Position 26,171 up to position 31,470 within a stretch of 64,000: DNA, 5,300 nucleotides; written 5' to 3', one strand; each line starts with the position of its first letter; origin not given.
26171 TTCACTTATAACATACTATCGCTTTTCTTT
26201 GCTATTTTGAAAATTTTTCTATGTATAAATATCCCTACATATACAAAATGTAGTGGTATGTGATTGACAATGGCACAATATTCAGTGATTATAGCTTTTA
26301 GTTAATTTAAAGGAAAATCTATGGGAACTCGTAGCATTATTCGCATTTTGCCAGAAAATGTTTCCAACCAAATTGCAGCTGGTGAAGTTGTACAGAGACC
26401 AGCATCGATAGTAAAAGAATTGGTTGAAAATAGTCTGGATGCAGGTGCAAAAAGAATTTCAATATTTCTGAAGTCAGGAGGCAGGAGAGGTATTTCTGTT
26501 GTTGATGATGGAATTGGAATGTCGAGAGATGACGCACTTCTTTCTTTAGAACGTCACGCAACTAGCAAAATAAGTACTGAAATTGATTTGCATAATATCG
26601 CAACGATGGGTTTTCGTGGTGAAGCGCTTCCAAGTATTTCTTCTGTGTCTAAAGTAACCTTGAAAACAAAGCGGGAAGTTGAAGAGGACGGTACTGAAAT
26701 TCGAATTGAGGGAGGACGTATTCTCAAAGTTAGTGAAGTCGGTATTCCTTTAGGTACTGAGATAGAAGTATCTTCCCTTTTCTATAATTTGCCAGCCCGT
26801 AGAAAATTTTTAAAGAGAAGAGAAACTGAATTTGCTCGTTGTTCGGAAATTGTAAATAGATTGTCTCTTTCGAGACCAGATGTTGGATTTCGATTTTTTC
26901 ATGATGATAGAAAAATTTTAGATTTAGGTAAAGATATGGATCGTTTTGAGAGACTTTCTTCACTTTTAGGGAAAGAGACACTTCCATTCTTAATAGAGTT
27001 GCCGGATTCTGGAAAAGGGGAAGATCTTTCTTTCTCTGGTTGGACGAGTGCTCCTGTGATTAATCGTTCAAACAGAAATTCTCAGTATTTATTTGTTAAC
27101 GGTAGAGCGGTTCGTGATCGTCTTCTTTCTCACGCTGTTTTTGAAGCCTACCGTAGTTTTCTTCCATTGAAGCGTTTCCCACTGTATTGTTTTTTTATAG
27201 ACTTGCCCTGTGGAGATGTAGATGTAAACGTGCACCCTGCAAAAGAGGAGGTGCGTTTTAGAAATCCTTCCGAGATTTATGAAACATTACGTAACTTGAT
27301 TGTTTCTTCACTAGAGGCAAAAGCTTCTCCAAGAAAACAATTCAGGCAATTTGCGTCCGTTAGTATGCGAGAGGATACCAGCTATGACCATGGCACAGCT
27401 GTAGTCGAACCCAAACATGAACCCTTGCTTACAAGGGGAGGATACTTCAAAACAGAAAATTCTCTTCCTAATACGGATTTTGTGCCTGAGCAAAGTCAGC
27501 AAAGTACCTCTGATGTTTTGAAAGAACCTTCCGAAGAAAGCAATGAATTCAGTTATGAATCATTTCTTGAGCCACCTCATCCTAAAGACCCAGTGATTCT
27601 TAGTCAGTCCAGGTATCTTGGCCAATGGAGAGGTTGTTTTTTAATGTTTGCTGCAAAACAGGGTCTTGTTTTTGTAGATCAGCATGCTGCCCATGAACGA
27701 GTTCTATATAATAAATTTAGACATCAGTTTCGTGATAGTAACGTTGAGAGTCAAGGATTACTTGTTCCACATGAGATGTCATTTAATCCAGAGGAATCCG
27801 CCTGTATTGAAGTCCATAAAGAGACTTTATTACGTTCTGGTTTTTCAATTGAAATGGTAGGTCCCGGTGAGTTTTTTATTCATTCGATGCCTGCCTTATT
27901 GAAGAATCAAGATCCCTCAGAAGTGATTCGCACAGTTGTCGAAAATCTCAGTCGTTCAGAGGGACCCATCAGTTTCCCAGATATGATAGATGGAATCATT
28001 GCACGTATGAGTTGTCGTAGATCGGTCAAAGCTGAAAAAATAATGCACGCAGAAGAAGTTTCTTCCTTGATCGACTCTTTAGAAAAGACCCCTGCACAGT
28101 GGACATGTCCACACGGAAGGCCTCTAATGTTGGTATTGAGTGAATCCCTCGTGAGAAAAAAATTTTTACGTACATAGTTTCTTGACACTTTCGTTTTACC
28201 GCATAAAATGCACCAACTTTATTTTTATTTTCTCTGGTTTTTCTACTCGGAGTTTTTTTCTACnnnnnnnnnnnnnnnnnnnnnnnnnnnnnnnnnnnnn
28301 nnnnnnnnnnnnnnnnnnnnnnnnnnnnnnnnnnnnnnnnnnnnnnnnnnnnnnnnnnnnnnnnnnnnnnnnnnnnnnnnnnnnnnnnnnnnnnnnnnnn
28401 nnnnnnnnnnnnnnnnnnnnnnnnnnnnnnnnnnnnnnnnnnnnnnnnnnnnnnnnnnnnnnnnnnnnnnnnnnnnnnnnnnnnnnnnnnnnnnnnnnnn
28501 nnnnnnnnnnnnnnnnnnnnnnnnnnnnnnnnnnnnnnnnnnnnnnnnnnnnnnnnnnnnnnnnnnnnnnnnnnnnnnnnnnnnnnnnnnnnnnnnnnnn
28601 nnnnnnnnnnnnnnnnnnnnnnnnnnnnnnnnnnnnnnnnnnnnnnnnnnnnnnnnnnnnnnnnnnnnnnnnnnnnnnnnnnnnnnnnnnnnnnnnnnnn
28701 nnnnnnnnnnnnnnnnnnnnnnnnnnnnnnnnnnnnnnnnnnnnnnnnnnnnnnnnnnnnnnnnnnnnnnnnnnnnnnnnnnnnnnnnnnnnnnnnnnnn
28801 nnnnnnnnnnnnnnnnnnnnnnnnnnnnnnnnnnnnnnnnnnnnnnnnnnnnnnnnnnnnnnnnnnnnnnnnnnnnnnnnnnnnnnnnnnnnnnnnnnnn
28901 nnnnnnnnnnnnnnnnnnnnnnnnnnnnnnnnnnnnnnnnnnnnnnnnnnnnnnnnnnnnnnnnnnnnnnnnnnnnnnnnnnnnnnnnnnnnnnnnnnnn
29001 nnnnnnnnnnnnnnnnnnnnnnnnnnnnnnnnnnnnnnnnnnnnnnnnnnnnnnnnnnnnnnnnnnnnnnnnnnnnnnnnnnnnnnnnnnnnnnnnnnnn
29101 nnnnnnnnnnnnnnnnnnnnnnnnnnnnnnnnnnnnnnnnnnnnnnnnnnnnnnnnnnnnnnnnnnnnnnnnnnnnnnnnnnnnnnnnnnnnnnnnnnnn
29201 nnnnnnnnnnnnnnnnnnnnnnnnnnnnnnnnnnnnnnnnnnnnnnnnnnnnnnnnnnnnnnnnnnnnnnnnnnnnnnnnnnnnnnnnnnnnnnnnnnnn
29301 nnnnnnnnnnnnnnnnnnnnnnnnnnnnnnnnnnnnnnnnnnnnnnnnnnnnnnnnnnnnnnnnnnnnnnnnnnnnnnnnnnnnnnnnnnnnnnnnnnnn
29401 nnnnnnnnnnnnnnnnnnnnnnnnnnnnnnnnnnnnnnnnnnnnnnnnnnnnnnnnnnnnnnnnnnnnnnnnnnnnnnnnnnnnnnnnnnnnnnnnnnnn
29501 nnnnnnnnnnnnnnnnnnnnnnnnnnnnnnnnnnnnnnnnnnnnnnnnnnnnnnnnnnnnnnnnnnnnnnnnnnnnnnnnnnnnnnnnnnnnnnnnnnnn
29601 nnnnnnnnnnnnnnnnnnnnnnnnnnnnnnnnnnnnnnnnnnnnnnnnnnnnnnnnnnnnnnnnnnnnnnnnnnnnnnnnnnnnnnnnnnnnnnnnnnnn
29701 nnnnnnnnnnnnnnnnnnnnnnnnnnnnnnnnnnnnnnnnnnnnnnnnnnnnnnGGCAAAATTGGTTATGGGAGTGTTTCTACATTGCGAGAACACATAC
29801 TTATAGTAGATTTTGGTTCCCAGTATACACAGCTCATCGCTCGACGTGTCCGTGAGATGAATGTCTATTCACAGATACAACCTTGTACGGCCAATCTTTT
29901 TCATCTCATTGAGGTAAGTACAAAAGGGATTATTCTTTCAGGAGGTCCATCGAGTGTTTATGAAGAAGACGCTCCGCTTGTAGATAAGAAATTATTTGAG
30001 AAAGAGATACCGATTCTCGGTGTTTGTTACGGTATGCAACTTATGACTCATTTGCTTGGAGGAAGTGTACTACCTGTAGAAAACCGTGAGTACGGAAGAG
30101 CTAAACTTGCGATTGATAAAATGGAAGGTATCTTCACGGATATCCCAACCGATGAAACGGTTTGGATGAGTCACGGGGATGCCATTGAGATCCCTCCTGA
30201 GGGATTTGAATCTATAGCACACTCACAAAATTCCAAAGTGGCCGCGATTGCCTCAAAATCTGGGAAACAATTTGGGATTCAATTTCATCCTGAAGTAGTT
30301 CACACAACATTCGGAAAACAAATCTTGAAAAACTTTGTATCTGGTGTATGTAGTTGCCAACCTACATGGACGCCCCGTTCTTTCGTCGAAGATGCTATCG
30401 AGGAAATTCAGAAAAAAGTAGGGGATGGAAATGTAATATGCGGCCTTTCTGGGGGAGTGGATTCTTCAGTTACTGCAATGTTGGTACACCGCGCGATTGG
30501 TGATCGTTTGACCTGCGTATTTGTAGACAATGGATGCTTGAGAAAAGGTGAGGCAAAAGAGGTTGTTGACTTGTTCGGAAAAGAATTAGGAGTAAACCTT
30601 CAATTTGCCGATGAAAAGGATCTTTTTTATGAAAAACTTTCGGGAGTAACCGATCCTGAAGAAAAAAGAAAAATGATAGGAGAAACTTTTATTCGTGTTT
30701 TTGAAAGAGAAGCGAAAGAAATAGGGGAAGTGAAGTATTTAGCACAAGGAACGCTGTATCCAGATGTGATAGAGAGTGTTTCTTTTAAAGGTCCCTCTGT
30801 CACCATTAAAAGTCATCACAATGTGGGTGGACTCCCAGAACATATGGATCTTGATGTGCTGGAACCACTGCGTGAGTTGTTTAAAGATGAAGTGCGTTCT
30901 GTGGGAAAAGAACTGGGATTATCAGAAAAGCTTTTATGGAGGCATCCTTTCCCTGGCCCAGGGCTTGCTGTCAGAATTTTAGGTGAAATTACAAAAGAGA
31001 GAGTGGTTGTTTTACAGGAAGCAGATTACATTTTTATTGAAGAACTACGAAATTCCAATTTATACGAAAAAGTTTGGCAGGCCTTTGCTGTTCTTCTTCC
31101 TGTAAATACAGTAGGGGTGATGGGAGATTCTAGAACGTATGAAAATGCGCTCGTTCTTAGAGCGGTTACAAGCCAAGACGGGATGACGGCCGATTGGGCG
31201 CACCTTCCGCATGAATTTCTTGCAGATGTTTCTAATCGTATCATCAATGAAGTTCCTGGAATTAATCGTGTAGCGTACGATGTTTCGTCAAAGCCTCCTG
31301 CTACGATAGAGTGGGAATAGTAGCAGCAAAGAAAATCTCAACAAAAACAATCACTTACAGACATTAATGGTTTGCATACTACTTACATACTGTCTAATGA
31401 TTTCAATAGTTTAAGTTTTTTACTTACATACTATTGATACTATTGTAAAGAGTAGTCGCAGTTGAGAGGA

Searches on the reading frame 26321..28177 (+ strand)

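Call 9: search_protein_families(library=pfam, proteins=[window:26321-28177:+], max_evalue=0.01)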
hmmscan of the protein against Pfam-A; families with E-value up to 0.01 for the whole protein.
window:26321-28177:+ (618 aa): 4 families
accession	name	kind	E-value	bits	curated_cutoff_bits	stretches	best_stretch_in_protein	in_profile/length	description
PF08676.16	MutL_C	-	3.4e-36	124.5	25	1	433-573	1-140/142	MutL C terminal dimerisation domain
PF01119.25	DNA_mis_repair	-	8.8e-34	116.1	26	1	214-331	3-118/119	DNA mismatch repair protein, C-terminal domain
PF13589.12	HATPase_c_3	-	5.7e-12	46.3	25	1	28-121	4-97/137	Histidine kinase-, DNA gyrase B-, and HSP90-like ATPase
PF02518.31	HATPase_c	-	5.6e-06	27.2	26.4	1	26-82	5-64/111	Histidine kinase-, DNA gyrase B-, and HSP90-like ATPase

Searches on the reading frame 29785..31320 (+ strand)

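Call 9: search_protein_families(library=pfam, proteins=[window:29785-31320:+], max_evalue=0.01)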
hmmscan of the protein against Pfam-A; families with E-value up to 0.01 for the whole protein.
window:29785-31320:+ (511 aa): 6 families
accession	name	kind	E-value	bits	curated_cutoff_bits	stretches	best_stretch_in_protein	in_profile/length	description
PF00117.34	GATase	-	1.8e-46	158.7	22.8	1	6-185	1-187/190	Glutamine amidotransferase class-I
PF00958.27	GMP_synt_C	-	1e-44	150.9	27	1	419-510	1-92/92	GMP synthase C terminal domain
PF07722.19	Peptidase_C26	-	1.6e-09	38.3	20.5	1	68-170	99-219/219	Peptidase C26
PF02540.23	NAD_synthase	-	1.3e-08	34.7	21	1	202-273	6-77/242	NAD synthase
PF03054.22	tRNA_Me_trans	-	1.5e-05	25.2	20.6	1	216-249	2-34/202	tRNA methyl transferase HUP domain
PF02568.20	ThiI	-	0.001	19.1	20.5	1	214-264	3-52/197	Thiamine biosynthesis protein (ThiI)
